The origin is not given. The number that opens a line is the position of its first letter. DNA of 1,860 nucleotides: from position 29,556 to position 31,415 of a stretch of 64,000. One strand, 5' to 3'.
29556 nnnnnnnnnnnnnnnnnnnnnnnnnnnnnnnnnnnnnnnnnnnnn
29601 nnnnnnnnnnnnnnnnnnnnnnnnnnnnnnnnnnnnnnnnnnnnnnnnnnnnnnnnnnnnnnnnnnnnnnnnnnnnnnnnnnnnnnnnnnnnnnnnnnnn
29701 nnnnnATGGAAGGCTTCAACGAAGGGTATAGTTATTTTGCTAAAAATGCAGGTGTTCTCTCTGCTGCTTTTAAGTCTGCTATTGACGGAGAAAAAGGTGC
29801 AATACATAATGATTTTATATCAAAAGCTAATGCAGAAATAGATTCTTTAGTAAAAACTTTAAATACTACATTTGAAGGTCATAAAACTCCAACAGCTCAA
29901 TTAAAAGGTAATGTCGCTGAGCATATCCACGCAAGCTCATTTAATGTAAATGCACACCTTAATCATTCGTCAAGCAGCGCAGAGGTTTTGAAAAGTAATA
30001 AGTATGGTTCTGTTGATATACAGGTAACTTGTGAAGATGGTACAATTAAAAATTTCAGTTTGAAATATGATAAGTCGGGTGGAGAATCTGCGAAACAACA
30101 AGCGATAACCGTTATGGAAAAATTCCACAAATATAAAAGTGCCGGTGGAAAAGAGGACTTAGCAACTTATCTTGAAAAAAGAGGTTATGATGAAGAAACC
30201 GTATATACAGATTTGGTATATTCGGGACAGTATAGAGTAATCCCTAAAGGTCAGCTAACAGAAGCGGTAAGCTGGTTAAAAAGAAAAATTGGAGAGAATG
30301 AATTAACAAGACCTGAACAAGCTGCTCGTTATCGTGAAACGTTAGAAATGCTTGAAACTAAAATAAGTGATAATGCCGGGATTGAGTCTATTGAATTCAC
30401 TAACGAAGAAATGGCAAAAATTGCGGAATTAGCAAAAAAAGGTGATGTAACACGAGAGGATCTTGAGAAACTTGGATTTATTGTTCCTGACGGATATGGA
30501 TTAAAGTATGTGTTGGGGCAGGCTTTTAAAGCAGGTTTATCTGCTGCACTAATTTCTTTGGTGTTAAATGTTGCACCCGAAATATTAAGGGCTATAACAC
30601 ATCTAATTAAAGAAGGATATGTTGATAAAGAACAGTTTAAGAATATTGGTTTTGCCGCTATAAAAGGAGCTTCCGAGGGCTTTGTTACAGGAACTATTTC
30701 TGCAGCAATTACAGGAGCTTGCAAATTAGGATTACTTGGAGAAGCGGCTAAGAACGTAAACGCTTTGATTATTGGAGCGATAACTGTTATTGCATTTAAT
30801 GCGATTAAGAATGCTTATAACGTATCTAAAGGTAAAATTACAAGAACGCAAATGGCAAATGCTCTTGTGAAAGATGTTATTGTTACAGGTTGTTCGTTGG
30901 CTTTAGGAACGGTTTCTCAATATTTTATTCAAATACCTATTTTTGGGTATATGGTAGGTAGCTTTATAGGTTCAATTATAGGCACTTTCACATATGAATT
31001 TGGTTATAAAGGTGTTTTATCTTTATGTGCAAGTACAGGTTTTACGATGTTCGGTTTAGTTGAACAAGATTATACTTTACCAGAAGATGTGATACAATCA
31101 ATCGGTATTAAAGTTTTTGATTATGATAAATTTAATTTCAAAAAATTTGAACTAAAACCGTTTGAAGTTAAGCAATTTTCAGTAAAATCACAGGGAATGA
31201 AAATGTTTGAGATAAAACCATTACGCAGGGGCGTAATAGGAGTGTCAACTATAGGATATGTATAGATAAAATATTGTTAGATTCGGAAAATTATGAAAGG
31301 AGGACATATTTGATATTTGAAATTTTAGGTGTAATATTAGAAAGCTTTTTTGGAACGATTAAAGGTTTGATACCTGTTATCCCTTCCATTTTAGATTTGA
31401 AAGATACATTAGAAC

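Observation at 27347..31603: Three-gene membrane module of unknown function co-transcribed with GmrSD-like and Type I R-M genes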

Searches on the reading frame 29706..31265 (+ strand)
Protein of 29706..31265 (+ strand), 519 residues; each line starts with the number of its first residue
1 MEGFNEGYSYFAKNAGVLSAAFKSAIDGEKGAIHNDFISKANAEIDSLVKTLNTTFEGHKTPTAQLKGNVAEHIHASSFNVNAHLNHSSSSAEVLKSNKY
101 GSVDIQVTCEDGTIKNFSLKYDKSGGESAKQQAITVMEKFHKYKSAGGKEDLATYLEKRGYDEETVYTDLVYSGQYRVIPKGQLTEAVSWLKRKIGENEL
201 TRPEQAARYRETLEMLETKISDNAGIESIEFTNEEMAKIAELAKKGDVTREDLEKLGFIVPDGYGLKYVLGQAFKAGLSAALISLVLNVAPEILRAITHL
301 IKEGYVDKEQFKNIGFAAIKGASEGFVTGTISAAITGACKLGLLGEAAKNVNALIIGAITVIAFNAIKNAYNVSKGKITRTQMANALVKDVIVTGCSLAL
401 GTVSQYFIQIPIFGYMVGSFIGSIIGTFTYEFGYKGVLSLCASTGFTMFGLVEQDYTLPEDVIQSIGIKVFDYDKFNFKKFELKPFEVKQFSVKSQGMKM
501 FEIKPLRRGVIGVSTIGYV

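Call 3: search_protein_families(library=pfam, proteins=[window:29706-31265:+], max_evalue=0.01)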
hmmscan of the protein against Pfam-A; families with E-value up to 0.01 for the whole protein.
window:29706-31265:+ (519 aa): 0 families

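Call 4: search_protein_families(library=padloc, proteins=[window:29706-31265:+], max_evalue=0.1)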
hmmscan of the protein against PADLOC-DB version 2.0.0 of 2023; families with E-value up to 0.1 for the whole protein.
window:29706-31265:+ (519 aa): 1 family
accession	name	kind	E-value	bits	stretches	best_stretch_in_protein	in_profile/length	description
PDLC04409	PDC-M09B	-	1.3e-08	31.9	1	268-429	237-388/480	-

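Call 5: search_protein_families(library=ncbifam, proteins=[window:29706-31265:+], max_evalue=0.1)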
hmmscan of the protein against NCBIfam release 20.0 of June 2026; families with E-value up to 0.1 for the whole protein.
window:29706-31265:+ (519 aa): 1 family
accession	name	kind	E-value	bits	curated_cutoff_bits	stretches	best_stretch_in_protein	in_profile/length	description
NF010290.0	PRK13730.1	subfamily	0.063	12.8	333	0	210-312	50-151/212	type-F conjugative transfer system pilin assembly protein TrbC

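Call 6: search_protein_families(library=phrogs, proteins=[window:29706-31265:+], max_evalue=0.1)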
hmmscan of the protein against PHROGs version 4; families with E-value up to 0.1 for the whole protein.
window:29706-31265:+ (519 aa): 1 family
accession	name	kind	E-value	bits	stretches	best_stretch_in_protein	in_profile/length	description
phrog_37112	-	unknown function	0.091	14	0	91-139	57-105/111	-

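Call 8: search_dna_similar(query=window:29706-31265:+, collection=plasmids, mode=protein, max_rows=30)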
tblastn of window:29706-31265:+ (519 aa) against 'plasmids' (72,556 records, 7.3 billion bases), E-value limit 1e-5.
Records with a match: 2; places in all: 4; records where one place covers at least 80% of the query: 1.
Best place of each record, by identity: <60% 2.
By first word of the organism name: Butyrivibrio 1; Peptoclostridium 1.
By predicted mobility (MOB-suite, as given by PLSDB): non-mobilizable 2.
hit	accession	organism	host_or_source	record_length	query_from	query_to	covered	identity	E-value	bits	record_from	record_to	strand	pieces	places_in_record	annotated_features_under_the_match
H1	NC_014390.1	Butyrivibrio proteoclasticus B316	-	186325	1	519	100%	48.7%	3e-151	485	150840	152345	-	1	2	hypothetical protein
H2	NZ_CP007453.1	Peptoclostridium acidaminophilum DSM 3953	black mud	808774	1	340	66%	45.5%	4e-81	283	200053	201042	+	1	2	hypothetical protein (x2)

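Call 9: search_dna_similar(query=window:29706-31265:+, collection=phages, mode=protein, max_rows=30)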
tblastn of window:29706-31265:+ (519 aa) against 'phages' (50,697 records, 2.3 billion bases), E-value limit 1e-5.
Records with a match: 1; places in all: 1; records where one place covers at least 80% of the query: 1.
Best place of each record, by identity: <60% 1.
By first word of the organism name: phage 1.
By host as written in the record: - 1.
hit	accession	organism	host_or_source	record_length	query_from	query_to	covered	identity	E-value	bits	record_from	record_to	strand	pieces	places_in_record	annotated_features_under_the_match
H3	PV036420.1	phage NatCom_9287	human feces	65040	32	519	94%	33.1%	6e-61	223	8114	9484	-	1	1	hypothetical protein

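Call 10: get_annotated_region(hit=H1, flank=8000)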
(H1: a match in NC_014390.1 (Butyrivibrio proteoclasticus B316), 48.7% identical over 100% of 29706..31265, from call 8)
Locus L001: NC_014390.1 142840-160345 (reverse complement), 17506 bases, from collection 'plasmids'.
description: Butyrivibrio proteoclasticus B316 plasmid pCY186, complete sequence
organism: Butyrivibrio proteoclasticus B316 (NCBI taxid 515622)
taxonomy: Bacteria; Bacillota; Clostridia; Lachnospirales; Lachnospiraceae; Butyrivibrio; Butyrivibrio proteoclasticus; Butyrivibrio proteoclasticus B316
host: -; source: -; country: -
typing (MOB-suite, as given by PLSDB): non-mobilizable; replicon rep_cluster_1089; mating-pair formation MPF_T
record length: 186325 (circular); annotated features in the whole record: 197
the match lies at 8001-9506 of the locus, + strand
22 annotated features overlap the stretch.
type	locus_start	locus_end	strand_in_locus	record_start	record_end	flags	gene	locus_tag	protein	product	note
CDS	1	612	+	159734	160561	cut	-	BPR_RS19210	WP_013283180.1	DUF5688 family protein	-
CDS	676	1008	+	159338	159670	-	-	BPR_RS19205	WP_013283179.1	hypothetical protein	-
CDS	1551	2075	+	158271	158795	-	-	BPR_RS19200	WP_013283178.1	helix-turn-helix domain-containing protein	-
CDS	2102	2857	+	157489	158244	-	-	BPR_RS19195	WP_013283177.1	hypothetical protein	-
CDS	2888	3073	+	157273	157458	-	-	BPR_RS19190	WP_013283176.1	hypothetical protein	-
CDS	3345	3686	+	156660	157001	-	-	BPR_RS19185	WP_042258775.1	hypothetical protein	-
CDS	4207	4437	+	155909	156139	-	-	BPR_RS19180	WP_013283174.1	hypothetical protein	-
CDS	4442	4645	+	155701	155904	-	-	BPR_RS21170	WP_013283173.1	hypothetical protein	-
CDS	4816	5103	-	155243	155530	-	-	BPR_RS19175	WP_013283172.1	hypothetical protein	-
CDS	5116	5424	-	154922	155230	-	-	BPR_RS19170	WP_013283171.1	YolD-like family protein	-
CDS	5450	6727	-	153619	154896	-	-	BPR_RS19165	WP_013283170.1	DNA repair protein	-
CDS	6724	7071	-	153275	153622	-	-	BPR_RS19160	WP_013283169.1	hypothetical protein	-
CDS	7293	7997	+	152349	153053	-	-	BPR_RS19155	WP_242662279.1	hypothetical protein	-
CDS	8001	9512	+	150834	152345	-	-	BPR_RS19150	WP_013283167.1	hypothetical protein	-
CDS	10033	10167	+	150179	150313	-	-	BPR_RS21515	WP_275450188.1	hypothetical protein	-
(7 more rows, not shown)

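Call 11: get_annotated_region(hit=H2, flank=8000)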
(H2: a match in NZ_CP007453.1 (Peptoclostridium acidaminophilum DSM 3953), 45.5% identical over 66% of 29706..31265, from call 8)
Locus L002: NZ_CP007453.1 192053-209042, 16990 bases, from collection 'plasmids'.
description: Peptoclostridium acidaminophilum DSM 3953 strain al-2 plasmid EAL2_808p, complete sequence
organism: Peptoclostridium acidaminophilum DSM 3953 (NCBI taxid 1286171)
taxonomy: Bacteria; Bacillota; Clostridia; Peptostreptococcales; Peptoclostridiaceae; Peptoclostridium; Peptoclostridium acidaminophilum; Peptoclostridium acidaminophilum DSM 3953
host: -; source: black mud; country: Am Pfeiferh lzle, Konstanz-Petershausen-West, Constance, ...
typing (MOB-suite, as given by PLSDB): non-mobilizable
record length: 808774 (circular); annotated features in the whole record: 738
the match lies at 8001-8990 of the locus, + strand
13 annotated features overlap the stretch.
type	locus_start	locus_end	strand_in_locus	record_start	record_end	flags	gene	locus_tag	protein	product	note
CDS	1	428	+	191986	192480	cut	-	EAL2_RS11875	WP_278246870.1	EAL domain-containing protein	-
CDS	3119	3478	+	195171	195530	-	-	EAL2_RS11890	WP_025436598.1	hypothetical protein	-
CDS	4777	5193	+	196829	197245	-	-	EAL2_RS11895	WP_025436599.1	hypothetical protein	-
CDS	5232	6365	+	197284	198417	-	-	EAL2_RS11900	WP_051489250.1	AAA family ATPase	-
CDS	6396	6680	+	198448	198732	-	-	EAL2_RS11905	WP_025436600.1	hypothetical protein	-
CDS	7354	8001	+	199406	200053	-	-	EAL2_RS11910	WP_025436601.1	hypothetical protein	-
CDS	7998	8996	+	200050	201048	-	-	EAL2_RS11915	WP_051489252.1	hypothetical protein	-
CDS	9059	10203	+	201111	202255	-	-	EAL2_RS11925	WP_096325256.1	IS3 family transposase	-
CDS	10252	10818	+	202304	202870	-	-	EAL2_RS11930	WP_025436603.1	hypothetical protein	-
CDS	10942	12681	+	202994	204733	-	-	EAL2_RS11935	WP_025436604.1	DUF262 domain-containing protein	-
CDS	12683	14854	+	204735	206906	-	-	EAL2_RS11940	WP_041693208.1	DUF262 domain-containing protein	-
CDS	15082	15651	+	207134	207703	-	-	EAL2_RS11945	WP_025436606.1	YdeI/OmpD-associated family protein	-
CDS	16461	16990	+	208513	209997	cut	istA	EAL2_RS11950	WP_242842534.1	IS21 family transposase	-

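Call 12: get_annotated_region(hit=H3, flank=8000)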
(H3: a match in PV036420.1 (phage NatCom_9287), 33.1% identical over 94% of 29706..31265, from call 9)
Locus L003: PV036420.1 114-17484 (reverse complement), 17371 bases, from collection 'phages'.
description: Phage NatCom_9287, complete genome.
organism: phage NatCom_9287 (NCBI taxid 3403551)
taxonomy: Viruses; Duplodnaviria; Heunggongvirae; Uroviricota; Caudoviricetes; Ca. Heliusvirales
host: -; source: human feces; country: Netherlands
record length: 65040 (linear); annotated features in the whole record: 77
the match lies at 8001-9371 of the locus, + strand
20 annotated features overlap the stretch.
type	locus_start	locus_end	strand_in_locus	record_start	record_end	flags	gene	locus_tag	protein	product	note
CDS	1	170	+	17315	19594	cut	-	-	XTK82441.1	hypothetical protein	-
CDS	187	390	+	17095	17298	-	-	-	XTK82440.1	hypothetical protein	-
CDS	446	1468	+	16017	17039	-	-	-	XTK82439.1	DNA methyltransferase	-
CDS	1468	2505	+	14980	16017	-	-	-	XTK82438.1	DNA methyltransferase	-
CDS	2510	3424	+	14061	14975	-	-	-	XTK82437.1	hypothetical protein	-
CDS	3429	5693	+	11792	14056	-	-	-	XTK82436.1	hypothetical protein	-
CDS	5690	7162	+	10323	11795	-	-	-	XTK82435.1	restriction endonuclease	-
CDS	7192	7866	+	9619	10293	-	-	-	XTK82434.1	hypothetical protein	-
CDS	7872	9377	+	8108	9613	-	-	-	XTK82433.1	hypothetical protein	-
CDS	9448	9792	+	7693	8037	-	-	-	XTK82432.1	hypothetical protein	-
CDS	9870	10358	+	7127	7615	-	-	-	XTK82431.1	GTP-binding domain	-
CDS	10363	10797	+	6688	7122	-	-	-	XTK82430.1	hypothetical protein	-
CDS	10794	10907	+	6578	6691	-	-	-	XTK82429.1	hypothetical protein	-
CDS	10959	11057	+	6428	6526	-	-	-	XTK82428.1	hypothetical protein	-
CDS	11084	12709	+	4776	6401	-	-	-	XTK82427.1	hypothetical protein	-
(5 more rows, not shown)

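Call 13: find_homologous_proteins(query=window:29706-31265:+, max_evalue=0.001)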
Query window:29706-31265:+ (519 aa): 249 proteins with E <= 0.001 among 8000 candidates; the best 120 are listed.
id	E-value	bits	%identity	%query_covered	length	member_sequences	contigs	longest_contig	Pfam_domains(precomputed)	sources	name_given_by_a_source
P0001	0.0e+0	1121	99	100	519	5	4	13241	-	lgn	-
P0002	1.6e-295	999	87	100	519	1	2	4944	-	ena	-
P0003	8.3e-152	525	50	100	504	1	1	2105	-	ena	-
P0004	4.0e-150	519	50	100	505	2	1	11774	-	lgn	-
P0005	1.7e-149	517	49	100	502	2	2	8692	-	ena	-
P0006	2.9e-149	516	50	100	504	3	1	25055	-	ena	-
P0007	3.2e-149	516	47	100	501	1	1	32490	-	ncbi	-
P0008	3.5e-149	516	49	100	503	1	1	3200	-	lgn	-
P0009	3.5e-148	513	50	100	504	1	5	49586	-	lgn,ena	-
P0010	3.5e-148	513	49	100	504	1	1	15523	-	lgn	-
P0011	3.7e-148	513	50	100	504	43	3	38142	-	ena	-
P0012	5.6e-148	512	49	100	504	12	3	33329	-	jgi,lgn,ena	jgi:uncharacterized protein YqgC (DUF456 family)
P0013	6.3e-148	512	49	100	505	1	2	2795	-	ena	-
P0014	7.3e-148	512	49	100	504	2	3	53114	-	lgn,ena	-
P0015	9.9e-148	511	49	100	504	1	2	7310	-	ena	-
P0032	1.4e-145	504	49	100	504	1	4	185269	-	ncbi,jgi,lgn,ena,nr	ncbi:MAG: hypothetical protein E7298_13720 [Lachnospiraceae bacterium]|nr:hypothetical protein [Lach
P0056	2.0e-142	494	48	100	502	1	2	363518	-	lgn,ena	-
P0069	5.8e-140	486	48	100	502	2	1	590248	-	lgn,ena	-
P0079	4.0e-139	483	47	100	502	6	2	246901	-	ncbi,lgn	-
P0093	5.3e-138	479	47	100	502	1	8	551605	-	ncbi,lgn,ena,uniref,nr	ncbi:hypothetical protein [Streptococcus mitis]|uniref:hypothetical protein n=1 Tax=Streptococcus mi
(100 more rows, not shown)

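Call 28: search_solved_structures(query=A4, max_evalue=10, show_alignments=2)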
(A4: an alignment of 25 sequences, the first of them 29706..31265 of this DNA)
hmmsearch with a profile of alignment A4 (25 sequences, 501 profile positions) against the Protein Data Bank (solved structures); distinct sequences matched with E-value up to 10: 4.
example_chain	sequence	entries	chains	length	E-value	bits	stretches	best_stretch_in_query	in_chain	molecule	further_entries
2q73_A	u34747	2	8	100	0.49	12.5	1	19-87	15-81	Hypothetical protein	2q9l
7jrq_A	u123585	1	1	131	0.78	11.8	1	112-143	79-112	MPP1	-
5tgw_A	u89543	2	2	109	0.92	11.6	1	105-143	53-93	PS1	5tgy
4gsk_Y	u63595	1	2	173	2.4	10.2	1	146-218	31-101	Ubiquitin-like-conjugating enzyme ATG10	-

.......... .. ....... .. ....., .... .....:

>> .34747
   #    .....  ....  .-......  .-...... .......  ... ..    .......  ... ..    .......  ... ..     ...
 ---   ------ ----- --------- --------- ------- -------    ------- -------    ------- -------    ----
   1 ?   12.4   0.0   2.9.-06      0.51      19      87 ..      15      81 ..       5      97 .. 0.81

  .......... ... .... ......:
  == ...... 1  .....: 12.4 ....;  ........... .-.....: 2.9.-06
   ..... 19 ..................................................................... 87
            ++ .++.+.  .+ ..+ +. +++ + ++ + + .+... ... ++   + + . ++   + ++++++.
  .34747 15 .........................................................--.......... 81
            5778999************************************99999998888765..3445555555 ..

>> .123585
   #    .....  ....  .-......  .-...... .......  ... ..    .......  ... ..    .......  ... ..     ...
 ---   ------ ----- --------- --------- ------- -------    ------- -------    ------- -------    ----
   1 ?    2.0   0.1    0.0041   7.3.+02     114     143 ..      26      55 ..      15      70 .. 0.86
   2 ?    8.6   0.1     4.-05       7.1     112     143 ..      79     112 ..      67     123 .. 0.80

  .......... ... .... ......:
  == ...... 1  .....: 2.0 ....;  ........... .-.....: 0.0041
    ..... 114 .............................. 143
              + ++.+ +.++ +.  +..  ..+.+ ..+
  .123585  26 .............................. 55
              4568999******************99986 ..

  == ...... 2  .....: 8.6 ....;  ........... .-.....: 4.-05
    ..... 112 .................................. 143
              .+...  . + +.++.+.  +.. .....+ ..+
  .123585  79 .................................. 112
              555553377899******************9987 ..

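Call 29: find_encoding_contigs(protein=P0093, flank=10000, max_places=3)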
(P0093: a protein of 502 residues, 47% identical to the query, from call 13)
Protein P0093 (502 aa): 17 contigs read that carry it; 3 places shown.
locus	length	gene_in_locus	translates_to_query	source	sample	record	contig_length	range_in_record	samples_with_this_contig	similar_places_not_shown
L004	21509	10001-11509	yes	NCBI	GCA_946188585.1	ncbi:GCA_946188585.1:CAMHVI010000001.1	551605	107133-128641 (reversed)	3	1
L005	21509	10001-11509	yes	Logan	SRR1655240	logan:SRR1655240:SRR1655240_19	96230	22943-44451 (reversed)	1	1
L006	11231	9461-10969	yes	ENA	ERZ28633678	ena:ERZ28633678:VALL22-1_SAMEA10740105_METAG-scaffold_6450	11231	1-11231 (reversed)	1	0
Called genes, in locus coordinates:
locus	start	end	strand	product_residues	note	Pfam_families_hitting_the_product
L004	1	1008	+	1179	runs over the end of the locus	PF02463:SMC_N, PF13175:AAA_15, PF13304:AAA_21 (weak), PF06470:SMC_hinge, PF13304:AAA_21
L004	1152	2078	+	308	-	PF06574:FAD_syn, PF01467:CTP_transf_like (faint), PF01687:Flavokinase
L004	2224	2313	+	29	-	-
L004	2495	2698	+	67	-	-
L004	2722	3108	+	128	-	PF02661:Fic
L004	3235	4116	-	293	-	PF09323:DUF1980, PF21537:DUF1980_C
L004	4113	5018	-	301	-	PF03773:ArsP_1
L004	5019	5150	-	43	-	PF28023:SPJ_0845_N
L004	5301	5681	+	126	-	PF18810:PBECR2 (weak), PF18812:PBECR3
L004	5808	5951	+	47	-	-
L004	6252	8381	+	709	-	PF09371:Tex_N, PF22706:Tex_central_region, PF16921:Tex_YqgF, PF14639:YqgF (weak), PF14635:HHH_7 (weak), PF12836:HHH_3, PF17674:HHH_9, PF00575:S1, +1 more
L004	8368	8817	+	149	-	PF10263:SprT-like, PF17283:Zn_ribbon_SprT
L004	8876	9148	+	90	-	PF04024:PspC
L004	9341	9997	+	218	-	-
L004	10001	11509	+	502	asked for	-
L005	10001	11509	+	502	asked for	-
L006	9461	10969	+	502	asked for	-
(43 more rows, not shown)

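Call 30: find_encoding_contigs(protein=P0069, flank=10000, max_places=2)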
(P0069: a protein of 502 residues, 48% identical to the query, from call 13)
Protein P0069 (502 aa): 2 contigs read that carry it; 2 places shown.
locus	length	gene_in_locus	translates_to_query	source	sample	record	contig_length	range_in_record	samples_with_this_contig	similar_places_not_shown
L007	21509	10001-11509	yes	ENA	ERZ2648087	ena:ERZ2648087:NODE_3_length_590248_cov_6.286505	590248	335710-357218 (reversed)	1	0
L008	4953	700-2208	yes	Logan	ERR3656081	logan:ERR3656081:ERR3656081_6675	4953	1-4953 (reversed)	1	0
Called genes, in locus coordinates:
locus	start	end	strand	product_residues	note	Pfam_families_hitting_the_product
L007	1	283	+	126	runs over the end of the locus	PF00293:NUDIX, PF14815:NUDIX_4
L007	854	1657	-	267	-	PF03437:BtpA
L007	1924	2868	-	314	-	PF01008:IF-2B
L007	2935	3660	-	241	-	PF04909:Amidohydro_2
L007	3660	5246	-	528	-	PF03609:EII-Sor, PF03613:EIID-AGA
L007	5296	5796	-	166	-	PF03830:PTSIIB_sorb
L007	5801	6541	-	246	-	PF04909:Amidohydro_2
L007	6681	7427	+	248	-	PF00392:GntR, PF08220:HTH_DeoR (weak), PF07702:UTRA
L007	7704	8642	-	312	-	PF17761:DUF1016_N, PF06250:YhcG_C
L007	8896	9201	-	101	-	-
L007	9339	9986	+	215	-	-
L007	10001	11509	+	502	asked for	-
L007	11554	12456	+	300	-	PF01261:AP_endonuc_2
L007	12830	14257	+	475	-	PF00232:Glyco_hydro_1, PF00150:Cellulase (weak)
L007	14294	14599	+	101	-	PF02302:PTS_IIB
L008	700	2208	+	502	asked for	-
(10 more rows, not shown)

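Call 31: find_encoding_contigs(protein=P0056, flank=10000, max_places=2)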
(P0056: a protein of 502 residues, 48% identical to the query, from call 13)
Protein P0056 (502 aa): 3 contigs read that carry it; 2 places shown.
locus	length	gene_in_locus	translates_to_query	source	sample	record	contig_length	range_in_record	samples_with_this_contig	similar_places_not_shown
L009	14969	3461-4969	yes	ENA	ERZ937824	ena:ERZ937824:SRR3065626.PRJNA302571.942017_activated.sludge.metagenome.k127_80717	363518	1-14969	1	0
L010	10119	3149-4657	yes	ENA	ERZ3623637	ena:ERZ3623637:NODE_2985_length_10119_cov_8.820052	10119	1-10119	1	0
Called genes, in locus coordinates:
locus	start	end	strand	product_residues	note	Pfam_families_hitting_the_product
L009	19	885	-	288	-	PF13730:HTH_36 (faint), PF19481:DUF6017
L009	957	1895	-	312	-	PF02195:ParB_N, PF17762:HTH_ParB (weak)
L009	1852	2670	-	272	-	PF00142:Fer4_NifH, PF01656:CbiA, PF02374:ArsA_ATPase, PF06564:CBP_BcsQ, PF09140:MipZ (faint), PF10609:ParA, PF13614:AAA_31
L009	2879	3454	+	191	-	-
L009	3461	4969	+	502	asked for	-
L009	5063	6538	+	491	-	-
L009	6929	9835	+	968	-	-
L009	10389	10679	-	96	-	-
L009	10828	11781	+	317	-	PF02424:ApbE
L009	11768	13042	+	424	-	PF12801:Fer4_5, PF12838:Fer4_7 (faint), PF13187:Fer4_9 (faint), PF04205:FMN_bind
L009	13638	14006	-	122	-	-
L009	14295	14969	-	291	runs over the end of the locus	PF02810:SEC-C, PF00557:Peptidase_M24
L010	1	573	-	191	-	?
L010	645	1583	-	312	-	PF02195:ParB_N, PF17762:HTH_ParB (weak)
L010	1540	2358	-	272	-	PF00142:Fer4_NifH, PF01656:CbiA, PF02374:ArsA_ATPase, PF06564:CBP_BcsQ, PF09140:MipZ (faint), PF10609:ParA, PF13614:AAA_31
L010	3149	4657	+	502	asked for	-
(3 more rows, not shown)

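Call 35: find_encoding_contigs(protein=P0032, flank=10000, max_places=2)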
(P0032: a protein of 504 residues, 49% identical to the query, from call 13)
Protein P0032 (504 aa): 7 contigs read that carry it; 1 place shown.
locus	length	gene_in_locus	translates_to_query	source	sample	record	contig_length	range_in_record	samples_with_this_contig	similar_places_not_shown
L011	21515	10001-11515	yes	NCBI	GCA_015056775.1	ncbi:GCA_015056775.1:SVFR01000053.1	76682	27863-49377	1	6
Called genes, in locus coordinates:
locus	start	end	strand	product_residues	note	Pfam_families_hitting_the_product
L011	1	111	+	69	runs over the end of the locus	PF02229:PC4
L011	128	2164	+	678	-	PF14338:Mrr_N, PF20720:nSTAND3 (weak), PF07728:AAA_5, PF28529:McrB_lid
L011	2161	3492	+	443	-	PF10117:McrBC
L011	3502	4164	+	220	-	-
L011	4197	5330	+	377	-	-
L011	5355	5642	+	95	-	-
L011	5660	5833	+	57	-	-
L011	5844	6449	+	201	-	-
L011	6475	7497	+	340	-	PF10127:RlaP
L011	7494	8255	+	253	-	PF10127:RlaP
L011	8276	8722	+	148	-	PF12641:Flavodoxin_3 (faint), PF12724:Flavodoxin_5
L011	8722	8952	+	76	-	-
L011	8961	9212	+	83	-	-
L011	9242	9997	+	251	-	-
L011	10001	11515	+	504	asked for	-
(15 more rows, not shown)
